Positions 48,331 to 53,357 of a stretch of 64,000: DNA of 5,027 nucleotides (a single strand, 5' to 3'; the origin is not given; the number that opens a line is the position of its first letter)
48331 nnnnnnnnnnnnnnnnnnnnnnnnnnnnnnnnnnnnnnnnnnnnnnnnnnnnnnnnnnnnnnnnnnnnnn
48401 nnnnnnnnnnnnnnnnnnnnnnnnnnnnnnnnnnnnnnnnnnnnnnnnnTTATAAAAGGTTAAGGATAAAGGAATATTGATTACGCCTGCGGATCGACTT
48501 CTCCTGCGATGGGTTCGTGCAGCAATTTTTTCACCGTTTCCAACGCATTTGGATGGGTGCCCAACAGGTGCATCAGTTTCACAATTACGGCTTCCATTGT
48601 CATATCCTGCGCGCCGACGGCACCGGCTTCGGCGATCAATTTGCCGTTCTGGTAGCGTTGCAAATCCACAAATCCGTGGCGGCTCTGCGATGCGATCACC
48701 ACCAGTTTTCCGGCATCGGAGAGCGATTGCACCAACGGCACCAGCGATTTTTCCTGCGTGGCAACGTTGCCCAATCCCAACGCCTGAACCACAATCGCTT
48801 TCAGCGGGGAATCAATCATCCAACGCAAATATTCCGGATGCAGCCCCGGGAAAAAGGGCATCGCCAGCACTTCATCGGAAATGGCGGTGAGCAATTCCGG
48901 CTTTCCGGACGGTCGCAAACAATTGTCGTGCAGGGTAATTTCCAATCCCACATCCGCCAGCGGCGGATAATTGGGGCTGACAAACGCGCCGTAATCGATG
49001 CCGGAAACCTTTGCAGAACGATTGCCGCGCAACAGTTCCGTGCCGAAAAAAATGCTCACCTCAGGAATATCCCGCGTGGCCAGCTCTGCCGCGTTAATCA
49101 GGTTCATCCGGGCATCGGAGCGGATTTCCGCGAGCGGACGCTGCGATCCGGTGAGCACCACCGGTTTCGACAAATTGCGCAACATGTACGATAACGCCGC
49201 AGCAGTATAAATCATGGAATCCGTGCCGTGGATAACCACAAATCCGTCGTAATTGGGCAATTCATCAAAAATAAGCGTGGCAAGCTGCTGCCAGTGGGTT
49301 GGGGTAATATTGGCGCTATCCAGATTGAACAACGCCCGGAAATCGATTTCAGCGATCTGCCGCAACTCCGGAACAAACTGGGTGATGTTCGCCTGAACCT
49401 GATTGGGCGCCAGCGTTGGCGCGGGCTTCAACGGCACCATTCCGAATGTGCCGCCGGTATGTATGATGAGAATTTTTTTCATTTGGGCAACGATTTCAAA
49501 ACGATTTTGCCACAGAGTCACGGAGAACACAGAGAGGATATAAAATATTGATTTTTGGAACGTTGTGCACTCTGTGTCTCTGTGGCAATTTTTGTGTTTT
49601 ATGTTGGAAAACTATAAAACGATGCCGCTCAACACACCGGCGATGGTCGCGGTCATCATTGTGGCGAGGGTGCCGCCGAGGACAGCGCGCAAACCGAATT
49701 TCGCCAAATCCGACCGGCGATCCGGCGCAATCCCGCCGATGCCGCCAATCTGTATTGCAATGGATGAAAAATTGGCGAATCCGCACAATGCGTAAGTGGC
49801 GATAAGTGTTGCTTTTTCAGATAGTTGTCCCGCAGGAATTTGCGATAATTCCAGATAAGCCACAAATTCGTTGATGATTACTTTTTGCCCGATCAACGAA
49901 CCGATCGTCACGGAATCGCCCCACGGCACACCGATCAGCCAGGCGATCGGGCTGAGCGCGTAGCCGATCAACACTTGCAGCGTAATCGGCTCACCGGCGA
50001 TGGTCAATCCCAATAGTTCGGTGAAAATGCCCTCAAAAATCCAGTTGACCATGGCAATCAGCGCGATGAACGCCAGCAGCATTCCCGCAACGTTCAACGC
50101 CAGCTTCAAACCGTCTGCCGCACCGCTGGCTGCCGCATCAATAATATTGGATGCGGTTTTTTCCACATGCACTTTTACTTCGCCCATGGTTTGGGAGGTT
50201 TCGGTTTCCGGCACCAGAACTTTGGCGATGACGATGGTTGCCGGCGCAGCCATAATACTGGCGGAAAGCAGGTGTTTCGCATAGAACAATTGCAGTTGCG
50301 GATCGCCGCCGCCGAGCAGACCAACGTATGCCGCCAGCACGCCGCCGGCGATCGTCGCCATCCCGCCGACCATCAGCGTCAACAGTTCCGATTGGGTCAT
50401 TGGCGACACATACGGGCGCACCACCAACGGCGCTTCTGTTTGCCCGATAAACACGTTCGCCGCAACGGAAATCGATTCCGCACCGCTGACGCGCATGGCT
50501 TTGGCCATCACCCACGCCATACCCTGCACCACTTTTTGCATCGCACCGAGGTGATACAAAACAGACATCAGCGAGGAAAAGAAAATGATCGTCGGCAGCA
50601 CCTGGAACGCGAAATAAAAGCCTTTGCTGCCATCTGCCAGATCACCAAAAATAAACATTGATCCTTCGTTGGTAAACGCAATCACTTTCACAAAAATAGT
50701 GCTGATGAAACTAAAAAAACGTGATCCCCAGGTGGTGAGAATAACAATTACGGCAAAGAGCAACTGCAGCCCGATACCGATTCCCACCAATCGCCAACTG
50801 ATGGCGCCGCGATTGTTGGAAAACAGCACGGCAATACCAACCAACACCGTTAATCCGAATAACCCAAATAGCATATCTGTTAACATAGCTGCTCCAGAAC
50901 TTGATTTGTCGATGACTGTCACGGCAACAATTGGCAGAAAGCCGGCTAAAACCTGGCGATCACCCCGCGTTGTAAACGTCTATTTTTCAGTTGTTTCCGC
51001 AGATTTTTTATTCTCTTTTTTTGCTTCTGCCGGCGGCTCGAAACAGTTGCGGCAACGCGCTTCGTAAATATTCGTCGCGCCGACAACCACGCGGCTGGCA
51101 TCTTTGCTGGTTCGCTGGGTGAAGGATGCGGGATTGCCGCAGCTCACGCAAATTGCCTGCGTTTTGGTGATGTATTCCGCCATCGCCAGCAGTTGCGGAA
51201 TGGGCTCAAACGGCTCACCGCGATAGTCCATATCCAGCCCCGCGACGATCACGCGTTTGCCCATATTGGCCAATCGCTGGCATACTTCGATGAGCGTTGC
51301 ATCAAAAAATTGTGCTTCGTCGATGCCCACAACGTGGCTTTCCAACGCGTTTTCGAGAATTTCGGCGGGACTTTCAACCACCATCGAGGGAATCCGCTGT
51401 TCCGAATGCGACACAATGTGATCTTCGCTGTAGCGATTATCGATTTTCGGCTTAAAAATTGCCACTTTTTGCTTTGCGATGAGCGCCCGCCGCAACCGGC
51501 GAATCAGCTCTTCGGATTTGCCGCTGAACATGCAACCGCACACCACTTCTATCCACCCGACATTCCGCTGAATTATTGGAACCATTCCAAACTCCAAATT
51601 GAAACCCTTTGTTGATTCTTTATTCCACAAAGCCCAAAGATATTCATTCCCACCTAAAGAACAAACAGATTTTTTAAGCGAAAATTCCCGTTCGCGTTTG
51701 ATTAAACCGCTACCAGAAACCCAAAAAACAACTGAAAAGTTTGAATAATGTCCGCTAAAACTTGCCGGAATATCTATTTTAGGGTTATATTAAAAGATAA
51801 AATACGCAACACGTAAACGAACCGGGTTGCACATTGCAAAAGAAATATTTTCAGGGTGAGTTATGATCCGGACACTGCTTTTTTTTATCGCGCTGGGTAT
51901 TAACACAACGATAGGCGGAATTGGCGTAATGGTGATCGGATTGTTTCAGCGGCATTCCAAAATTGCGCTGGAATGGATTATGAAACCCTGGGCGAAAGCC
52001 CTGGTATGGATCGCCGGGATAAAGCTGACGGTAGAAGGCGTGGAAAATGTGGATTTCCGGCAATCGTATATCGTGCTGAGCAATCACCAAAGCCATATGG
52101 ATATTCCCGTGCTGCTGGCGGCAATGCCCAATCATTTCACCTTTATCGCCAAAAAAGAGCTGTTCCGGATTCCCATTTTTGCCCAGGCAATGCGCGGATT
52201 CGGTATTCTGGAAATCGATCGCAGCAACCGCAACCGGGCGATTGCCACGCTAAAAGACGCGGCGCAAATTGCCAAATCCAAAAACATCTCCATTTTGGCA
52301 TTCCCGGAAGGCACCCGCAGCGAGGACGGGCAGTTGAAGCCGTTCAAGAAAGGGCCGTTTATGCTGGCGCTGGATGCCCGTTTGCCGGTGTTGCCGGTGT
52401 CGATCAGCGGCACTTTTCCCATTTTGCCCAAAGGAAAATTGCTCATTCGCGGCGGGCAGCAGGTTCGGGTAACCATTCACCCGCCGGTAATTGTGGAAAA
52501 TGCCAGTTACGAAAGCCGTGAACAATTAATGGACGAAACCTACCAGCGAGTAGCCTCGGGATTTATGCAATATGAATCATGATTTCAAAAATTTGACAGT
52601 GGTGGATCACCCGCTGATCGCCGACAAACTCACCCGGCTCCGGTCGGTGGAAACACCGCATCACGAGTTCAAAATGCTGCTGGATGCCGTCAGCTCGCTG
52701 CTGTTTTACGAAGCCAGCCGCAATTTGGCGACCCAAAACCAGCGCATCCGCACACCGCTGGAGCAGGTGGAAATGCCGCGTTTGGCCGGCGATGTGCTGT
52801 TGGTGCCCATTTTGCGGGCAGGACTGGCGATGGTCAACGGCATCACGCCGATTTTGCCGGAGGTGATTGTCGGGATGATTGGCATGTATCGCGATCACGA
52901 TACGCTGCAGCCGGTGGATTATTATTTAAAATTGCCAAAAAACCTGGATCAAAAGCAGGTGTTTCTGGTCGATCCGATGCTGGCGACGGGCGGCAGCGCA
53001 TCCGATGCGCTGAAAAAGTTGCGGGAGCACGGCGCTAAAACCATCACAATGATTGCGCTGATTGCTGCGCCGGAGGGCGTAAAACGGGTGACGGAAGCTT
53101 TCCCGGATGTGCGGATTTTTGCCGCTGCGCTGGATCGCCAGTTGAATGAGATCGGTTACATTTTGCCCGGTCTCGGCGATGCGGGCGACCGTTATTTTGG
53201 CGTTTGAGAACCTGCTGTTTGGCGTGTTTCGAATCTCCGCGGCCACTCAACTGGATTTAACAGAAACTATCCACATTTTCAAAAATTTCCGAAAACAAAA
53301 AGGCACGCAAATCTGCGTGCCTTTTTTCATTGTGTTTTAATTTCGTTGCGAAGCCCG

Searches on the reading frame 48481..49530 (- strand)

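Call 40: search_protein_families(library=pfam, proteins=[window:48481-49530:-])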
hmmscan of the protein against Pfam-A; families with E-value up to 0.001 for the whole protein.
window:48481-49530:- (349 aa): 2 families
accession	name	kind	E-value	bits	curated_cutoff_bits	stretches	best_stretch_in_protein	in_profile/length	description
PF00710.25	Asparaginase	-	1.1e-58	198.4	22.5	1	19-202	1-189/193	Asparaginase, N-terminal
PF17763.6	Asparaginase_C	-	6.9e-23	81.2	34.6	1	221-334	2-111/114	Glutaminase/Asparaginase C-terminal domain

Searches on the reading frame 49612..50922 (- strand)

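Call 40: search_protein_families(library=pfam, proteins=[window:49612-50922:-])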
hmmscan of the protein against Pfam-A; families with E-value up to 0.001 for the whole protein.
window:49612-50922:- (436 aa): 3 families
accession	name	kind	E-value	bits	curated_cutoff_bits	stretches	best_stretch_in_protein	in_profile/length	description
PF07662.18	Nucleos_tra2_C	-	4.7e-79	265.4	32.3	1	217-429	1-213/213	Na+ dependent nucleoside transporter C-terminus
PF01773.25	Nucleos_tra2_N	-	4.5e-22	78.8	27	1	22-95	1-74/74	Na+ dependent nucleoside transporter N-terminus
PF07670.19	Gate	-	5.8e-18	65.7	29.6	1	105-204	1-102/104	Nucleoside recognition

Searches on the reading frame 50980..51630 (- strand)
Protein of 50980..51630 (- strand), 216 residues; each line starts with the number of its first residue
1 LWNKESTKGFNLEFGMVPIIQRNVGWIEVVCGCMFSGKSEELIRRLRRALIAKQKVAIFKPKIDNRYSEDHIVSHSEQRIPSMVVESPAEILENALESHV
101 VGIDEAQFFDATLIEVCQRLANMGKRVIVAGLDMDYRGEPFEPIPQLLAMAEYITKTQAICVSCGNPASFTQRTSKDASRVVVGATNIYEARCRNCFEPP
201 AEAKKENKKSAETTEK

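Call 40: search_protein_families(library=pfam, proteins=[window:50980-51630:-])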
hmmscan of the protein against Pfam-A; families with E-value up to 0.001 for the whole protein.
window:50980-51630:- (216 aa): 1 family
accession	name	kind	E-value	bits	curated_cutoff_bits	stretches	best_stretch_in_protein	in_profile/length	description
PF00265.24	TK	-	8.1e-57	192.3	20.6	1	25-197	1-176/176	Thymidine kinase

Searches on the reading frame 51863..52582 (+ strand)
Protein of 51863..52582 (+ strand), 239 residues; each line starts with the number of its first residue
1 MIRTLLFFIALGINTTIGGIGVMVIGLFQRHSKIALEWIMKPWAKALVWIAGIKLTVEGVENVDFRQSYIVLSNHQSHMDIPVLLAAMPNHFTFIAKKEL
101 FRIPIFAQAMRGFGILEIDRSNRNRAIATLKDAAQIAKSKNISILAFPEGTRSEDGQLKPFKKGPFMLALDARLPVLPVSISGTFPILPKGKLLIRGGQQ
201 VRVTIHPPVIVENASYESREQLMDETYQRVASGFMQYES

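Call 40: search_protein_families(library=pfam, proteins=[window:51863-52582:+])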
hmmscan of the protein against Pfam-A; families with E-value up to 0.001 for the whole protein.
window:51863-52582:+ (239 aa): 1 family
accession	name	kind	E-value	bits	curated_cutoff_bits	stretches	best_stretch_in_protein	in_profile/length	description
PF01553.26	Acyltransferase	-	2e-33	115.5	23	1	55-182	2-132/132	Acyltransferase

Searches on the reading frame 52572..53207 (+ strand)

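Call 40: search_protein_families(library=pfam, proteins=[window:52572-53207:+])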
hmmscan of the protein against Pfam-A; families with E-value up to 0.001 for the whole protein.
window:52572-53207:+ (211 aa): 3 families
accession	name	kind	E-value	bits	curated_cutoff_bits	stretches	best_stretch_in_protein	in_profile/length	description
PF14681.12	UPRTase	-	1.7e-70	237.1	27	1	10-210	1-205/206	Uracil phosphoribosyltransferase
PF00156.33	Pribosyltran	-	2.5e-10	40.3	26.3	1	74-174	30-134/158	Phosphoribosyl transferase domain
PF24390.1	PRTase-CE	-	0.00047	20.5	27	1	120-188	98-172/253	PRTase-CE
